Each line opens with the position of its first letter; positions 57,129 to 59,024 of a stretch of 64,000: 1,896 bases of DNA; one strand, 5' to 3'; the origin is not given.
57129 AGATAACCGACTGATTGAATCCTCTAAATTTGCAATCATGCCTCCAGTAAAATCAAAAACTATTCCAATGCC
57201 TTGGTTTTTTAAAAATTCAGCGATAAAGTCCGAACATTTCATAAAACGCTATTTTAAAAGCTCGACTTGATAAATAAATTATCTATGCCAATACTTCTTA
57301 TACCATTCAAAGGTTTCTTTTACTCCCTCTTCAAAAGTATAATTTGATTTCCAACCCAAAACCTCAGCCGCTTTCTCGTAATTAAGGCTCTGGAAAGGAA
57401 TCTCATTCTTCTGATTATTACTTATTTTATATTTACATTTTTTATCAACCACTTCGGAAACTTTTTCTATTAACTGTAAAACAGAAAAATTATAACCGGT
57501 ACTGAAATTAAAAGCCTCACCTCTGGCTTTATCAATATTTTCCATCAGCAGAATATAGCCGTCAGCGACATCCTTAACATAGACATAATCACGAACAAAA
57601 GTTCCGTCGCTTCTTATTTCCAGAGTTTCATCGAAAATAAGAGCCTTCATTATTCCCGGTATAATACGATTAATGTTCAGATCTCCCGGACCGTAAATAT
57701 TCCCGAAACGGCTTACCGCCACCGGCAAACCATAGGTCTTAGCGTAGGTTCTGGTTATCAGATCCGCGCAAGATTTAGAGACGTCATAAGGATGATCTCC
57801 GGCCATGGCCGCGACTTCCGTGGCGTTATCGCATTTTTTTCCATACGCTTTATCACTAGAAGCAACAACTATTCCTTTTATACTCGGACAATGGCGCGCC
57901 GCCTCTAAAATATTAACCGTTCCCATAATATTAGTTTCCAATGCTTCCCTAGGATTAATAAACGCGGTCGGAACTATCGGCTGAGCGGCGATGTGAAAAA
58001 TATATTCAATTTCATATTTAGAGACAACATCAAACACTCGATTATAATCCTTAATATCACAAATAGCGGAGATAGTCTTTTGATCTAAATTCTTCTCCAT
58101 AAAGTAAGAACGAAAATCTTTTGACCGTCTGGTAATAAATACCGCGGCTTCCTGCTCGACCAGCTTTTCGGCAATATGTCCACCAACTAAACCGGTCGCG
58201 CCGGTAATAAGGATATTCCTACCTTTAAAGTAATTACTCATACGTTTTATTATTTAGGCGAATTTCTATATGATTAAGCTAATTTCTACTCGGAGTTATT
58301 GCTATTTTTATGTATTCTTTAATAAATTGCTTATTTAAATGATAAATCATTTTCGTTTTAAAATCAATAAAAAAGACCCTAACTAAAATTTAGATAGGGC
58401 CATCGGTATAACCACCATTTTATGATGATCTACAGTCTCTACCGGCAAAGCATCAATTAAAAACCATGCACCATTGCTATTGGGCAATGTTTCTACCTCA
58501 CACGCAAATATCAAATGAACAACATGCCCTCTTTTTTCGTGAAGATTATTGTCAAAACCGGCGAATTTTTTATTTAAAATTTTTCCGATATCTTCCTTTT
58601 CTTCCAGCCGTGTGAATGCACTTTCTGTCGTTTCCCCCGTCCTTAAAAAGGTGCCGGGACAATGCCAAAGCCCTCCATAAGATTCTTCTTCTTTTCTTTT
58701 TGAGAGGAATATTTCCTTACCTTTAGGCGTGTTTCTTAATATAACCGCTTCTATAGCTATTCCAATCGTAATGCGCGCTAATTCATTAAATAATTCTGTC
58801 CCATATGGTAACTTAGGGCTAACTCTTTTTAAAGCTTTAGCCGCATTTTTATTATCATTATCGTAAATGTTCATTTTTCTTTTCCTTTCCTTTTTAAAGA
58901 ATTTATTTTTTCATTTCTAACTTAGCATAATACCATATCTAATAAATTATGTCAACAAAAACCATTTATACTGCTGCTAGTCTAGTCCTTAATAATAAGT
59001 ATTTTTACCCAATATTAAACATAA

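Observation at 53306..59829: Predicted CDP-activated branched-chain 3,6-dideoxyhexose (yersiniose-like) pathway in a CPR-like genome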

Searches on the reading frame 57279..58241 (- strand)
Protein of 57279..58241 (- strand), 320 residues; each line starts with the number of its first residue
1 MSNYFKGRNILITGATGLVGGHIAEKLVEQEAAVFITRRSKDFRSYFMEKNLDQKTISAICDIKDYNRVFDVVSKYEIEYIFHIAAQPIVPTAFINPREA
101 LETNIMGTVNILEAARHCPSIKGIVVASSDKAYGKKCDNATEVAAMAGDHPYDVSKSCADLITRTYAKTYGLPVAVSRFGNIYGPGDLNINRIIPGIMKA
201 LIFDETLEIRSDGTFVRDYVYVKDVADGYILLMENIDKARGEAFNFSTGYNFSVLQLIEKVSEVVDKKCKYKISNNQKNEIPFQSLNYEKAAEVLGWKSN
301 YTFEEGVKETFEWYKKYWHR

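Call 3: search_protein_families(library=pfam, proteins=[window:57279-58241:-])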
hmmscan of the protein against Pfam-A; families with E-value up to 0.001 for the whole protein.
window:57279-58241:- (320 aa): 8 families
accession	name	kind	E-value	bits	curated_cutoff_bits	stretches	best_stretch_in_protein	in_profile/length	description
PF16363.11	GDP_Man_Dehyd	-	7.5e-51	174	27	1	11-310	1-332/332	GDP-mannose 4,6 dehydratase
PF01370.27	Epimerase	-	5.1e-47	160.7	20.9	1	10-245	1-238/240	NAD dependent epimerase/dehydratase family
PF02719.21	Polysacc_synt_2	-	1.9e-25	90.1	20.2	1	10-278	1-255/293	Polysaccharide biosynthesis protein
PF01073.25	3Beta_HSD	-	5.9e-15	55.5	22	1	11-239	1-235/280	3-beta hydroxysteroid dehydrogenase/isomerase family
PF07993.18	NAD_binding_4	-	1.3e-13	51.2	20.1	1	12-202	1-230/258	Male sterility protein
PF04321.23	RmlD_sub_bind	-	1.4e-08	34.6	27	1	9-158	2-131/287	RmlD substrate binding domain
PF00106.31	adh_short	-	3e-05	24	26.6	1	9-79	2-79/195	short chain dehydrogenase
PF05368.20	NmrA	-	0.00011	22.3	27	0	9-41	4-36/298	NmrA-like family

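Call 4: search_protein_families(library=ncbifam, proteins=[window:57279-58241:-])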
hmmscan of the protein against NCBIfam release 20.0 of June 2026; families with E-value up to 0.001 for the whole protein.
window:57279-58241:- (320 aa): 61 families (the best 25 are shown)
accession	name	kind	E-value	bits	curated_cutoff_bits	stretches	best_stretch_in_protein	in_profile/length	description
TIGR02622.1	CDP_4_6_dhtase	equivalog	9.1e-62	209.2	278.45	1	5-319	2-335/352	CDP-glucose 4,6-dehydratase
TIGR01181.1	dTDP_gluc_dehyt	equivalog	1.8e-47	162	365.1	1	9-316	1-313/321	dTDP-glucose 4,6-dehydratase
TIGR04180.1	EDH_00030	hypoth_equivalog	4.3e-41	140.9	475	1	10-301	1-296/297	NAD-dependent 4,6-dehydratase LegB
TIGR01179.1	galE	equivalog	7.8e-40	136.7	262.3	1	9-316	1-327/332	UDP-glucose 4-epimerase GalE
NF007582.0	PRK10217.1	equivalog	2.7e-28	99.1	698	1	8-315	2-332/355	dTDP-glucose 4,6-dehydratase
NF007490.0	PRK10084.1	subfamily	3.5e-28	98.6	649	1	10-315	3-335/361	dTDP-glucose 4,6-dehydratase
NF007956.0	PRK10675.1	subfamily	4.4e-28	98.4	394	2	210-316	224-331/338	UDP-glucose 4-epimerase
TIGR02197.1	heptose_epim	equivalog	1.8e-23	83.2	274.6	1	10-316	1-315/316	ADP-glyceromanno-heptose 6-epimerase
NF047922.1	GDPFucSynFcl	equivalog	3.3e-21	76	500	1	7-316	2-303/308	GDP-L-fucose synthase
TIGR03589.1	PseB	equivalog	3.9e-18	65.5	407.75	1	5-133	2-129/324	UDP-N-acetylglucosamine 4,6-dehydratase (inverting)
TIGR01472.1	gmd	equivalog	2.7e-17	63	415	1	10-277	3-280/342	GDP-mannose 4,6-dehydratase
NF011728.1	PRK15181.1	equivalog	6.8e-17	61.5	760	1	9-315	17-338/348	Vi polysaccharide biosynthesis UDP-N-acetylglucosaminuronic acid C-4 epimerase TviC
TIGR04130.1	FnlA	equivalog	1.7e-15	56.7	730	1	5-133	2-128/337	UDP-N-acetylglucosamine 4,6-dehydratase/5-epimerase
TIGR03466.1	HpnA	hypoth_equivalog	3.1e-14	52.6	367.65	1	10-269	3-250/327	hopanoid-associated sugar epimerase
NF043036.1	ErythonDh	equivalog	2.9e-13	49.7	325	1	9-168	2-165/321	D-erythronate dehydrogenase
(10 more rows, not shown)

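Call 58: search_solved_structures(query=window:57279-58241:-, max_evalue=1e-20, show_alignments=1)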
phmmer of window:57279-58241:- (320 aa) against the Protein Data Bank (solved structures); distinct sequences matched with E-value up to 1e-20: 53.
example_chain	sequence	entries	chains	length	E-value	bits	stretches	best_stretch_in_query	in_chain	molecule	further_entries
4zrm_A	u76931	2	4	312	4.5e-39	137.7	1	8-316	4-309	UDP-glucose 4-epimerase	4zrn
1rkx_A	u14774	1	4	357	9.8e-39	136.6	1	3-317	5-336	CDP-glucose-4,6-dehydratase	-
6bi4_A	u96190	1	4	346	5.5e-34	121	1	7-316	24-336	dTDP-glucose 4,6-dehydratase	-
1wvg_A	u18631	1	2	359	6.6e-33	117.4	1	3-318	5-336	CDP-glucose 4,6-dehydratase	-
6vlo_A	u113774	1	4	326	2e-30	109.3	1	8-320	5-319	Putative dTDP-D-glucose 4,6-dehydratase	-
8du1_A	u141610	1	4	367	4.2e-29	104.9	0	127-315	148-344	dTDP-glucose 4,6-dehydratase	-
9rl0_E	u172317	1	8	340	8e-29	104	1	10-316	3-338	CDP-tyvelose 2-epimerase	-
8vr2_A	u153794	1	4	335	2.8e-28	102.2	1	6-315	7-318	NAD-dependent epimerase/dehydratase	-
1g1a_A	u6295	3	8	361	5.1e-28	101.4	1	9-315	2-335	DTDP-D-GLUCOSE 4,6-DEHYDRATASE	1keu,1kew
5u4q_A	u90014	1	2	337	1.4e-27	100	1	9-318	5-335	dTDP-glucose 4,6-dehydratase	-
2hun_A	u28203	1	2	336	1.8e-27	99.6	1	9-316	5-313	336aa long hypothetical dTDP-glucose 4,6-dehydratase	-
6pmh_A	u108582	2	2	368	5.6e-27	98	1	5-319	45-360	UDP-glucose 4-epimerase related protein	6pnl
2pk3_A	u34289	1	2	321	7.1e-27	97.6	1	9-315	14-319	GDP-6-deoxy-D-lyxo-4-hexulose reductase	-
6dnt_A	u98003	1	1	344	1e-26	97.1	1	5-314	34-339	NAD-dependent epimerase/dehydratase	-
7ys8_A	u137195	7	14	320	1.2e-25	93.5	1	10-315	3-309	UDP-glucose 4-epimerase | UDP-glucose 4-epimerase along with EC 5.1.3.2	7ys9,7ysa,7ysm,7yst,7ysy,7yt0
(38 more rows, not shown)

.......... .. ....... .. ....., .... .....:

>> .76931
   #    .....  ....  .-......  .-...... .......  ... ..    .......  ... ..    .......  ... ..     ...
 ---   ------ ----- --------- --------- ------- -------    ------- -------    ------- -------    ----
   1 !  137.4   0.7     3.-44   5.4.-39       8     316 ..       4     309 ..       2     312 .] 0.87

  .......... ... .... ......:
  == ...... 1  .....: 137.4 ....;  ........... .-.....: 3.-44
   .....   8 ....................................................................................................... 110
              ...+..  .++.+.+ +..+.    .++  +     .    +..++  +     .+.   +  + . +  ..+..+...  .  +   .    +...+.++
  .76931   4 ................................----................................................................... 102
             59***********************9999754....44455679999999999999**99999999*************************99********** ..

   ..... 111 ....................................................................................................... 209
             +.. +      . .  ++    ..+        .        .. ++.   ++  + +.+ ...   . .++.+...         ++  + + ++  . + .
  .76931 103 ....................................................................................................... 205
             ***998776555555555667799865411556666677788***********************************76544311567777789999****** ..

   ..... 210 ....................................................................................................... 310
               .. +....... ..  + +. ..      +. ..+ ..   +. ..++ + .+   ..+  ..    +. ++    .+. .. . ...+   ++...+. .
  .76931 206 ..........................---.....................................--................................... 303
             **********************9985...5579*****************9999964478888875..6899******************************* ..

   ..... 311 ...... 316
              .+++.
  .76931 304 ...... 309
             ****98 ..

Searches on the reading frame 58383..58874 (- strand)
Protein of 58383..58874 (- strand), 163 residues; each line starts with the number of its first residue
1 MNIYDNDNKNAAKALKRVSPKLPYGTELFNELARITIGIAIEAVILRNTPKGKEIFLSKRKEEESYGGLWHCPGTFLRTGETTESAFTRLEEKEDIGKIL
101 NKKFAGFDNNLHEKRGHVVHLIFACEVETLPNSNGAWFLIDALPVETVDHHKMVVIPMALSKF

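Call 3: search_protein_families(library=pfam, proteins=[window:58383-58874:-])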
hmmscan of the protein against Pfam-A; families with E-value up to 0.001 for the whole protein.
window:58383-58874:- (163 aa): 2 families
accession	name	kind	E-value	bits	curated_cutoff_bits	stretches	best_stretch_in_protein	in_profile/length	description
PF00293.34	NUDIX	-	1.2e-05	25.8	21.1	1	44-143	7-118/134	NUDIX domain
PF14815.12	NUDIX_4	-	4.7e-05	23.6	35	1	52-97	9-50/113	NUDIX domain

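Call 4: search_protein_families(library=ncbifam, proteins=[window:58383-58874:-])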
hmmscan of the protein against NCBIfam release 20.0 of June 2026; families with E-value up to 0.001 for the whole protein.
window:58383-58874:- (163 aa): 4 families
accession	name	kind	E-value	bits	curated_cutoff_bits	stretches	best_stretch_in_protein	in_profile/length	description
TIGR00586.1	mutt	equivalog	6.6e-07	29.4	97.9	1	41-109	7-71/129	8-oxo-dGTP diphosphatase MutT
NF006530.0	PRK08999.1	equivalog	6.7e-07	28.6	245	1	43-97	11-61/315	Nudix family hydrolase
NF008044.0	PRK10776.1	equivalog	1.9e-06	27.8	148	1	41-123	6-84/130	8-oxo-dGTP diphosphatase MutT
NF011963.0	PRK15434.1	subfamily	0.00036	20.3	146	1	29-99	8-73/159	GDP-mannose mannosyl hydrolase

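Call 77: find_homologous_proteins(query=window:58383-58874:-, max_evalue=0.001)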
Query window:58383-58874:- (163 aa): 8 proteins with E <= 0.001 among 36 candidates.
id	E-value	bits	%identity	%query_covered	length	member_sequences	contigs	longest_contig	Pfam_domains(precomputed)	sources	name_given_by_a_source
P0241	3.5e-103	360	98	100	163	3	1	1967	PF00293.35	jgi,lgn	jgi:ADP-ribose pyrophosphatase YjhB (NUDIX family)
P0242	2.8e-59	217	60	99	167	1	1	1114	PF00293.35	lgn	-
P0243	1.4e-54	202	54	99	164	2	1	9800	-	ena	-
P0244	3.9e-54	201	54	99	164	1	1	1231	PF00293.35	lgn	-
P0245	6.8e-51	190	51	97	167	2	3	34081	-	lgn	-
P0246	4.1e-36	142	45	98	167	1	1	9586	-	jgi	jgi:ADP-ribose pyrophosphatase YjhB (NUDIX family)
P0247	5.2e-34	135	47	96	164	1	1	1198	-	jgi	jgi:ADP-ribose pyrophosphatase YjhB (NUDIX family)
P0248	9.9e-33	131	46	93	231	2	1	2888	-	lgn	-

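Call 78: find_encoding_contigs(protein=P0245, flank=8000, max_places=2)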
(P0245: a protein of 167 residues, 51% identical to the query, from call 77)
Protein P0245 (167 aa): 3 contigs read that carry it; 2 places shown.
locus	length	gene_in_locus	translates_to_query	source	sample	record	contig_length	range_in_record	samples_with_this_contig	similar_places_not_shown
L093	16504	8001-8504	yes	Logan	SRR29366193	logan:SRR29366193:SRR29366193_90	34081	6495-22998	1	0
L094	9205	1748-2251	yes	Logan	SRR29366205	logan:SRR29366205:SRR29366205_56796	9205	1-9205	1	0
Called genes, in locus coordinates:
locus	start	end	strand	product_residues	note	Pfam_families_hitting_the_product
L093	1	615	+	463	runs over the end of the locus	PF01336:tRNA_anti-codon, PF00152:tRNA-synt_2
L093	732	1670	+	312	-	PF18920:DUF5671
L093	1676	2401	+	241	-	PF02616:SMC_ScpA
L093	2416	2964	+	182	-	PF04079:SMC_ScpB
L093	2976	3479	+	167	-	PF00768:Peptidase_S11, PF13354:Beta-lactamase2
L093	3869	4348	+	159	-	PF04138:GtrA_DPMS_TM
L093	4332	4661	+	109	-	-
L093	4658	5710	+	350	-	PF01807:Zn_ribbon_DnaG, PF08275:DNAG_N, PF13662:Toprim_4, PF01751:Toprim, PF13155:Toprim_2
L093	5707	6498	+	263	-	-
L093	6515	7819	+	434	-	PF03979:Sigma70_r1_1 (weak), PF00140:Sigma70_r1_2, PF04542:Sigma70_r2, PF04539:Sigma70_r3, PF04545:Sigma70_r4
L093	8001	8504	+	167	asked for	-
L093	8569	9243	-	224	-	-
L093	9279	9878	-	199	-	PF00857:Isochorismatase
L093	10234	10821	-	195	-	-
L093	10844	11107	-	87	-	-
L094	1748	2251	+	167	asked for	-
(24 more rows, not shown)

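Call 79: find_encoding_contigs(protein=P0243, flank=8000, max_places=1)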
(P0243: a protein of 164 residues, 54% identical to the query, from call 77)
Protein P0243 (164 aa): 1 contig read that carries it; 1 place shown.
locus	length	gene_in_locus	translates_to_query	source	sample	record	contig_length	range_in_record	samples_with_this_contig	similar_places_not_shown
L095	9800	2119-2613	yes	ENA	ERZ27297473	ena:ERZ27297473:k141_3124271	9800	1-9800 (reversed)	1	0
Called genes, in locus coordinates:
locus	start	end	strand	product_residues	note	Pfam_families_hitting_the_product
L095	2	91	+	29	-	?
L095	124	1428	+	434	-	PF03979:Sigma70_r1_1 (weak), PF00140:Sigma70_r1_2, PF04542:Sigma70_r2, PF04539:Sigma70_r3, PF04545:Sigma70_r4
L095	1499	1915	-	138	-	-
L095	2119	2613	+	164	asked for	-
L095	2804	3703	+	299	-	-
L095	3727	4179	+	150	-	-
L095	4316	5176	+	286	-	-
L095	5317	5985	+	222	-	-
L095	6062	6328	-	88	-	-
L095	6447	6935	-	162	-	PF20603:Bact_hydrolase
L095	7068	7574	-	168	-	-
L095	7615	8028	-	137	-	-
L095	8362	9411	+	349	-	PF01551:Peptidase_M23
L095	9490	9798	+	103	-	?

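Call 80: find_encoding_contigs(protein=P0246, flank=8000, max_places=1)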
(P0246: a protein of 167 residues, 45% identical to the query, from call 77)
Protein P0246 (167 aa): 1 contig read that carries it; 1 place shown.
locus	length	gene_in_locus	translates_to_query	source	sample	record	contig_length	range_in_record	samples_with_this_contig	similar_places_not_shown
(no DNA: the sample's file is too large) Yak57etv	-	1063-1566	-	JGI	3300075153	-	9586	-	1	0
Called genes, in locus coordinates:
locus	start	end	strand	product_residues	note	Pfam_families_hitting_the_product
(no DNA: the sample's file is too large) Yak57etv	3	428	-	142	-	?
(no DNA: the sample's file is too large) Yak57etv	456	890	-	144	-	-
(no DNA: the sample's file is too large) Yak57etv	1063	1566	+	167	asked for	-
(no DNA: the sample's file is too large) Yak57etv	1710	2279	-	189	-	-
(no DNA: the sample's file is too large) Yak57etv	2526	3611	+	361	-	PF22422:MGH1-like_GH (faint)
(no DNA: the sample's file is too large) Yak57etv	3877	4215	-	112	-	PF01245:Ribosomal_L19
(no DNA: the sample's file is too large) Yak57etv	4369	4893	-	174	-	-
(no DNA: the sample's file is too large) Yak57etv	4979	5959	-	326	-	PF01479:S4, PF00849:PseudoU_synth_2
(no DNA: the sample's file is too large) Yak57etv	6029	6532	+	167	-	-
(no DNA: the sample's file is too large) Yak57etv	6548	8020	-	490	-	PF01743:PolyA_pol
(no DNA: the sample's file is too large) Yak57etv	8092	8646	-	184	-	PF00929:RNase_T, PF13482:RNase_H_2 (faint)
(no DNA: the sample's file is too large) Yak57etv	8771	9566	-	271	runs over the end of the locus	?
